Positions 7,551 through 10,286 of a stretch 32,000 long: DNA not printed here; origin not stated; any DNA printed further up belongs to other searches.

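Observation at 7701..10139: Single 812-aa ORF fusing a GlmU-like nucleotidyltransferase and beta-helix to a DUF89 damage-control phosphatase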

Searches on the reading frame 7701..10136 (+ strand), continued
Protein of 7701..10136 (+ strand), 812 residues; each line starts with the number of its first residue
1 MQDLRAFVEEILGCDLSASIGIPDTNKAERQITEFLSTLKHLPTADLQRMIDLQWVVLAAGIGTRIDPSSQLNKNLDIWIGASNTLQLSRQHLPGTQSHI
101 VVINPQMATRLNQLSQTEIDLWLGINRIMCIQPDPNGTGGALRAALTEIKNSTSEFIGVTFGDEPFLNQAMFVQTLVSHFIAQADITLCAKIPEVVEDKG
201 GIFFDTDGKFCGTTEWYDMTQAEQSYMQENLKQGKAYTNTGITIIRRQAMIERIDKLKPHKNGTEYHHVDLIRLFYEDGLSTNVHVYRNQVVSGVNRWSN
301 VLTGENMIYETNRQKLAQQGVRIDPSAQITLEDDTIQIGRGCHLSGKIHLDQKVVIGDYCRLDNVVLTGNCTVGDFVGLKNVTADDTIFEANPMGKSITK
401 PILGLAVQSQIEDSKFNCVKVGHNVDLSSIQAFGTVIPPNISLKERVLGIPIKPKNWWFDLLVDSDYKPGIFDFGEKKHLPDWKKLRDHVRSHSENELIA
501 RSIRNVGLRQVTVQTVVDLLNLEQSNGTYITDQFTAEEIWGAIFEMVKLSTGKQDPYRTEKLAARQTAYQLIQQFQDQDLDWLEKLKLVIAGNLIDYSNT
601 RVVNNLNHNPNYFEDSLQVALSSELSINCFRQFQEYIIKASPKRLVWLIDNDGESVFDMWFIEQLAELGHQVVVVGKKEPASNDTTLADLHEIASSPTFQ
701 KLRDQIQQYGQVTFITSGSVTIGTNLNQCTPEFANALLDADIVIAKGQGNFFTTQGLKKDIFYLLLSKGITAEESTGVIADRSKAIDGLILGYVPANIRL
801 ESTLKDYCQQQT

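Call 60: find_encoding_contigs(protein=P0291, flank=7000, max_places=2)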
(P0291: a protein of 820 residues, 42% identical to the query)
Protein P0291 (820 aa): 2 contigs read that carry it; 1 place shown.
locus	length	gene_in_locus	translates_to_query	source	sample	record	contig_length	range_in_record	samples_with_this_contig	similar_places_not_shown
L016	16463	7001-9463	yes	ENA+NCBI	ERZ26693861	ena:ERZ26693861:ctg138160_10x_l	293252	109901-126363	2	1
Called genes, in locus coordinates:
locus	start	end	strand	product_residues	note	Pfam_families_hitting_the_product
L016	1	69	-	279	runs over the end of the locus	-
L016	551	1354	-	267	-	-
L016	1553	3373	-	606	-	PF13941:MutL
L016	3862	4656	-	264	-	PF01261:AP_endonuc_2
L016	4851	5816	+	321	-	PF01408:GFO_IDH_MocA, PF02894:GFO_IDH_MocA_C, PF22725:GFO_IDH_MocA_C3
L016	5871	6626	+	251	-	PF01261:AP_endonuc_2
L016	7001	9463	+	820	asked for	PF12804:NTP_transf_3, PF01937:ARMT1-like_dom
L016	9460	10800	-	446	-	PF27533:CapK_C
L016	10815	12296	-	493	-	PF00884:Sulfatase, PF16347:SGSH_C (weak)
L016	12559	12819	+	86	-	-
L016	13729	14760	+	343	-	PF00174:Oxidored_molyb, PF03404:Mo-co_dimer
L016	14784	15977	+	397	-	PF07690:MFS_1, PF05977:MFS_3 (faint), PF07690:MFS_1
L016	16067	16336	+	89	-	-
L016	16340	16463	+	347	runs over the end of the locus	PF00294:PfkB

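Call 68: search_protein_families(library=ncbifam, proteins=[L008:5835-7001:+, L008:9443-10228:+, L010:5596-6816:+, L010:9688-10374:+, L012:9524-10435:+, L012:4399-5766:+], max_evalue=0.00001)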
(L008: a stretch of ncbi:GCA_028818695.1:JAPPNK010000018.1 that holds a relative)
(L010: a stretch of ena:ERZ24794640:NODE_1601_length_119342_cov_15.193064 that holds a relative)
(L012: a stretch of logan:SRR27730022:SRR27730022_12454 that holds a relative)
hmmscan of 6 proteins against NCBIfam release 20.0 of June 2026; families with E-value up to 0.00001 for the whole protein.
L008:5835-7001:+ (389 aa): 3 families
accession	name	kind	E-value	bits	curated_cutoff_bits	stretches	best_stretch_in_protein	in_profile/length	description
TIGR01826.1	CofD_related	subfamily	6.9e-90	301.6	196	1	6-296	1-267/310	uridine diphosphate-N-acetylglucosamine-binding protein YvcK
TIGR04357.1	CofD_rel_GAK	hypoth_equivalog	6.8e-28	98.1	340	2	95-264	133-299/368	GAK system CofD-like protein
TIGR01819.1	F420_cofD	equivalog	5.1e-09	35.5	257.45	1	184-236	170-222/301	2-phospho-L-lactate transferase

L008:9443-10228:+ (262 aa): 8 families
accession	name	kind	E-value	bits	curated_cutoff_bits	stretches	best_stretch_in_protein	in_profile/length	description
TIGR00502.1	nagB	equivalog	3.6e-73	246.1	236.9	1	7-238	10-248/259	glucosamine-6-phosphate deaminase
NF001684.0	PRK00443.1-4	subfamily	1.5e-72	244.2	326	1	2-237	2-241/260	glucosamine-6-phosphate deaminase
NF002557.0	PRK02122.1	subfamily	8.6e-63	212.5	384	1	22-240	59-277/653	glucosamine-6-phosphate deaminase-like protein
NF001685.0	PRK00443.1-5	equivalog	4.2e-51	173.7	513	1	24-238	34-248/266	glucosamine-6-phosphate deaminase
NF001682.0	PRK00443.1-1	equivalog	6.7e-40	137.1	528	1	23-235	28-232/262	glucosamine-6-phosphate deaminase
NF007291.0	PRK09762.1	equivalog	6.7e-29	101.2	271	1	26-226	34-232/236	galactosamine-6-phosphate isomerase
NF009022.0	PRK12358.1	equivalog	1.4e-24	86.9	247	1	26-237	31-237/239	glucosamine-6-phosphate deaminase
TIGR01198.1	pgl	equivalog_domain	2.1e-19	70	124.45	1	26-236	31-233/234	6-phosphogluconolactonase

L010:5596-6816:+ (407 aa): 6 families
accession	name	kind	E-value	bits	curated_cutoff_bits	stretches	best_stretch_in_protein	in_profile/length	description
NF003160.0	PRK04135.1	equivalog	1.7e-153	511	468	1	5-407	5-403/403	2,3-bisphosphoglycerate-independent phosphoglycerate mutase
TIGR00306.2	apgM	subfamily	3.6e-103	345.6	320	1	17-395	1-402/403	2,3-bisphosphoglycerate-independent phosphoglycerate mutase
NF003104.0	PRK04024.1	equivalog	7.1e-101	337.9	489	1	16-407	3-412/412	2,3-bisphosphoglycerate-independent phosphoglycerate mutase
NF038358.1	phophono_PhpG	equivalog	9.6e-57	192.6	545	1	17-395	1-415/417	CMP-5'-phosphonoformate--3-phosphoglycerate phosphonoformyl transferase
NF003242.0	PRK04200.1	equivalog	1.3e-51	175.7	426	1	17-395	2-392/395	cofactor-independent phosphoglycerate mutase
TIGR02535.1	hyp_Hser_kinase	hypoth_equivalog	2.1e-50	171.6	446.3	1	17-394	2-394/397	proposed homoserine kinase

L010:9688-10374:+ (229 aa): 20 families
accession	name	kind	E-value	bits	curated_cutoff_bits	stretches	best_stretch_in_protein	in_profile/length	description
TIGR03992.1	Arch_glmU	subfamily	1.9e-34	119.2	292.1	1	1-220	25-223/393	bifunctional sugar-1-phosphate nucleotidylyltransferase/acetyltransferase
TIGR01208.1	rmlA_long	equivalog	1.9e-31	109.2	320.25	1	2-218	25-227/353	glucose-1-phosphate thymidylyltransferase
NF041313.1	UDPGP_AglF_Halo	equivalog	1.8e-26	93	400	1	1-216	25-225/234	UTP--glucose-1-phosphate uridylyltransferase AglF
TIGR01099.1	galU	equivalog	9.9e-20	71.2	326.8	1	47-214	93-254/261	UTP--glucose-1-phosphate uridylyltransferase GalU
NF041173.1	Sug_nt_acttase_Thmprot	equivalog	7.2e-19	68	600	1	4-215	28-217/405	bifunctional sugar-1-phosphate nucleotidylyltransferase/acetyltransferase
NF045761.1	NAMPUrTaseMurU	equivalog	6.4e-15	55.6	250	1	1-222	25-224/226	N-acetylmuramate alpha-1-phosphate uridylyltransferase MurU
TIGR01207.1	rmlA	equivalog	3.2e-12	46.2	360.65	1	2-208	25-216/286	glucose-1-phosphate thymidylyltransferase RfbA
NF052502.1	man1P_GTase_Rv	exception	2.6e-11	43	440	1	1-216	25-221/352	mannose-1-phosphate guanylyltransferase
TIGR01173.1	glmU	equivalog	6.8e-11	41.7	366.85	1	3-200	24-209/452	bifunctional UDP-N-acetylglucosamine diphosphorylase/glucosamine-1-phosphate N-acetyltransferase GlmU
NF010934.1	PRK14354.1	equivalog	5.2e-10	38.4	450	1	3-203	23-212/447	bifunctional UDP-N-acetylglucosamine diphosphorylase/glucosamine-1-phosphate N-acetyltransferase GlmU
NF010933.0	PRK14353.1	equivalog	5.7e-09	35.1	505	1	3-197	29-213/453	bifunctional UDP-N-acetylglucosamine diphosphorylase/glucosamine-1-phosphate N-acetyltransferase GlmU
NF010940.0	PRK14360.1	equivalog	8.5e-08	31.2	602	1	3-196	25-209/452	bifunctional UDP-N-acetylglucosamine diphosphorylase/glucosamine-1-phosphate N-acetyltransferase GlmU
NF010935.0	PRK14355.1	equivalog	3.5e-07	29.2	718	1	2-118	26-142/459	bifunctional UDP-N-acetylglucosamine diphosphorylase/glucosamine-1-phosphate N-acetyltransferase GlmU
NF012024.0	PRK15480.1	equivalog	4.2e-07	29.4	588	1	2-197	29-211/292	glucose-1-phosphate thymidylyltransferase RfbA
NF006986.0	PRK09451.1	equivalog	6.5e-07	28.5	725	1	3-111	29-133/456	bifunctional UDP-N-acetylglucosamine diphosphorylase/glucosamine-1-phosphate N-acetyltransferase GlmU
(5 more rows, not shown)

L012:9524-10435:+ (304 aa): 8 families
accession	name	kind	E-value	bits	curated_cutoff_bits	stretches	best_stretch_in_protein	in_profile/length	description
TIGR00191.1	thrB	equivalog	3.2e-72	242.9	168.25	1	4-300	1-301/304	homoserine kinase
NF002288.1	PRK01212.1-4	equivalog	1.4e-58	198.4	194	1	6-296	2-299/303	homoserine kinase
NF002870.0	PRK03188.1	equivalog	1.1e-25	90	286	1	39-287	53-291/310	4-(cytidine 5'-diphospho)-2-C-methyl-D-erythritol kinase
NF011205.0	PRK14611.1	equivalog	4.8e-12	45.9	364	1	58-276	59-263/275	4-(cytidine 5'-diphospho)-2-C-methyl-D-erythritol kinase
TIGR00154.1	ispE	equivalog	2.9e-09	36.9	138.7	1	51-266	56-260/294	4-(cytidine 5'-diphospho)-2-C-methyl-D-erythritol kinase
NF011202.0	PRK14608.1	equivalog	5.7e-09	35.7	204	1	42-269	55-270/294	4-(cytidine 5'-diphospho)-2-C-methyl-D-erythritol kinase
NF003036.0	PRK03926.1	equivalog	2.1e-06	27.1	403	0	80-284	75-288/302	mevalonate kinase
TIGR01920.1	Shik_kin_archae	equivalog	3.4e-06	26.6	126.85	0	238-274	220-256/266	shikimate kinase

L012:4399-5766:+ (456 aa): 7 families
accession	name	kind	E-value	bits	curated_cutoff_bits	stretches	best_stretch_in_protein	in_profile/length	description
TIGR03990.1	Arch_GlmM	equivalog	3.7e-140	467.7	439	1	1-445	3-443/444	phosphoglucosamine mutase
TIGR01455.1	glmM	equivalog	2e-70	237.7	447.55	1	2-447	1-441/442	phosphoglucosamine mutase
NF007088.0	PRK09542.1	equivalog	4.5e-59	200.6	618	1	4-447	14-454/456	phosphomannomutase/phosphoglucomutase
NF046027.1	PhglucPhmanMutPgmG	equivalog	1.4e-52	179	600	1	8-447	16-451/460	phosphoglucomutase/phosphomannomutase PgmG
NF011943.0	PRK15414.1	subfamily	9.4e-29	100.7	801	1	2-450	7-454/456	phosphomannomutase CpsG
TIGR01132.1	pgm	equivalog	2.5e-15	55.9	778.05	0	2-130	42-181/546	phosphoglucomutase (alpha-D-glucose-1,6-bisphosphate-dependent)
NF005737.0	PRK07564.1-1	equivalog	1.6e-10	40.2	378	0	4-100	18-117/543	alpha-D-glucose phosphate-specific phosphoglucomutase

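Call 69: find_homologous_proteins(query=L008:5835-7001:+, max_evalue=1e-20)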
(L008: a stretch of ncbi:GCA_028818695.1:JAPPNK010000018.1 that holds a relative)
Query L008:5835-7001:+ (389 aa): 8000 proteins with E <= 1e-20 among 8000 candidates; the best 120 are listed.
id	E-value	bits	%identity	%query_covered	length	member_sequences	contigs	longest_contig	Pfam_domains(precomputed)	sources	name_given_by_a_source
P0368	8.6e-253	856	99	100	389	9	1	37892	PF01933.24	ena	-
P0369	1.5e-235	799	93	100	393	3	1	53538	PF01933.24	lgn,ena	-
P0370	4.6e-226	768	91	100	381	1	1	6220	PF01933.24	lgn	-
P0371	7.1e-211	718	93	91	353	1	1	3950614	PF01933.24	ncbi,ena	-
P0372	6.8e-147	508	63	99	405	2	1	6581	PF01933.24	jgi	-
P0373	5.0e-144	498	62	99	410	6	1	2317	PF01933.24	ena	-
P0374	3.5e-143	495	62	99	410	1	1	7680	PF01933.24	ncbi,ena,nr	ncbi:MAG: YvcK family protein [Candidatus Poribacteria bacterium]|nr:YvcK family protein [Candidatus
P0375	2.9e-141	489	61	99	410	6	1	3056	PF01933.24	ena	-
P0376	4.5e-141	488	61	99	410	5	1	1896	PF01933.24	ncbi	ncbi:MAG: gluconeogenesis factor YvcK family protein [Candidatus Poribacteria bacterium]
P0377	2.1e-140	486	61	99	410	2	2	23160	PF01933.24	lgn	-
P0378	2.0e-138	480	61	99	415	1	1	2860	PF01933.24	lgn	-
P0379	6.0e-138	478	60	99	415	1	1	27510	PF01933.24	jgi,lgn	jgi:uncharacterized cofD-like protein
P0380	3.4e-136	472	60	99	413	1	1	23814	PF01933.24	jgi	-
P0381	5.6e-136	472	60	99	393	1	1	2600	PF01933.24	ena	-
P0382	3.8e-125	436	60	90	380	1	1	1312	PF01933.24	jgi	jgi:uncharacterized cofD-like protein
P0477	6.3e-101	356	46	97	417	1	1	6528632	PF01933.24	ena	-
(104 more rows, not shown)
